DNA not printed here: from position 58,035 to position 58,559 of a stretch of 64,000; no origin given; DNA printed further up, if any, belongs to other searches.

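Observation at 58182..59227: Phage sigma factor inside the structural operon, translationally coupled to a 75-aa partner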

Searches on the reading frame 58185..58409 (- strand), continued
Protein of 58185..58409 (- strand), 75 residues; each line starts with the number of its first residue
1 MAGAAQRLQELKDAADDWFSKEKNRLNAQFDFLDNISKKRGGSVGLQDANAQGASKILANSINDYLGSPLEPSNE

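Call 99: search_protein_families(library=pfam, proteins=[L008:3433-4596:+, L012:1-666:+, L012:919-1959:+], max_evalue=0.1)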
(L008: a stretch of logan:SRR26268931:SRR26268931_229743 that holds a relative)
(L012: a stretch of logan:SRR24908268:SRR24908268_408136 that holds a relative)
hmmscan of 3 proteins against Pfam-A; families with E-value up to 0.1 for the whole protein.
L008:3433-4596:+ (388 aa): 1 family
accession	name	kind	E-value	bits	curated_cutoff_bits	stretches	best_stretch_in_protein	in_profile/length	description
PF24965.1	TRS130_4HB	-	0.092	13.6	25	0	271-323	30-85/98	TRS130-like four helical bundle domain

L012:1-666:+ (221 aa): 1 family
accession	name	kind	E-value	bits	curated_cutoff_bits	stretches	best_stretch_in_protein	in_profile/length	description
PF01351.25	RNase_HII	-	6.5e-27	95.1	25.8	1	33-216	1-198/199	Ribonuclease HII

L012:919-1959:+ (347 aa): 0 families

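Call 112: find_encoding_contigs(protein=P0245, flank=9000, max_places=4)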
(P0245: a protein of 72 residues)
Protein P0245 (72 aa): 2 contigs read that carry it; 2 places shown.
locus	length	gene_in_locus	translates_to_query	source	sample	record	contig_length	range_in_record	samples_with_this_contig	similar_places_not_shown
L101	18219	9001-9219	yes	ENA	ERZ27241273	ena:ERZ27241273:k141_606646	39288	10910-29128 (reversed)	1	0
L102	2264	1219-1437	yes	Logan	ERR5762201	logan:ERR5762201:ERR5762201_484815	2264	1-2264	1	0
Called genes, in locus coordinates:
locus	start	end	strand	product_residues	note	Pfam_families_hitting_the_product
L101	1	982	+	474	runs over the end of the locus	-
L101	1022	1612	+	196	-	-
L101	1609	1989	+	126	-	-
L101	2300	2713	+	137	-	-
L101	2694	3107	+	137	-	-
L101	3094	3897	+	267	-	PF04539:Sigma70_r3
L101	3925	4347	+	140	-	-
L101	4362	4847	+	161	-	-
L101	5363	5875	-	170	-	PF01583:APS_kinase, PF13671:AAA_33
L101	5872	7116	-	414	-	PF17784:Sulfotransfer_4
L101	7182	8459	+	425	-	-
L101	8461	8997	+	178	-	PF01844:HNH, PF14279:HNH_5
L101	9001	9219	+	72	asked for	-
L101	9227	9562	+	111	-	-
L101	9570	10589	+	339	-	-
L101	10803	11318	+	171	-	-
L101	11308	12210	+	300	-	PF11974:bMG3 (faint), PF13620:CarboxypepD_reg (faint)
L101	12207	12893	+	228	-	-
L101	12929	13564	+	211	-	-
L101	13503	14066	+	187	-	PF01844:HNH, PF14279:HNH_5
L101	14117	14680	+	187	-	-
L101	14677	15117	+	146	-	-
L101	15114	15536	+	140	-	-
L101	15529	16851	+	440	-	PF05970:PIF1 (weak), PF13604:AAA_30, PF13245:AAA_19, PF01443:Viral_helicase1 (faint), PF13538:UvrD_C_2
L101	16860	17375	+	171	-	PF07463:NUMOD4, PF13392:HNH_3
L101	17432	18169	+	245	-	-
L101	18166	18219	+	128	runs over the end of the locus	-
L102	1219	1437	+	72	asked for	-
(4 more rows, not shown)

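Call 113: search_dna_similar(query=window:58185-58409:-, collection=phages, mode=protein, max_evalue=1)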
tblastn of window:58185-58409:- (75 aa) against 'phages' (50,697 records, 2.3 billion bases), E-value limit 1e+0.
No match.
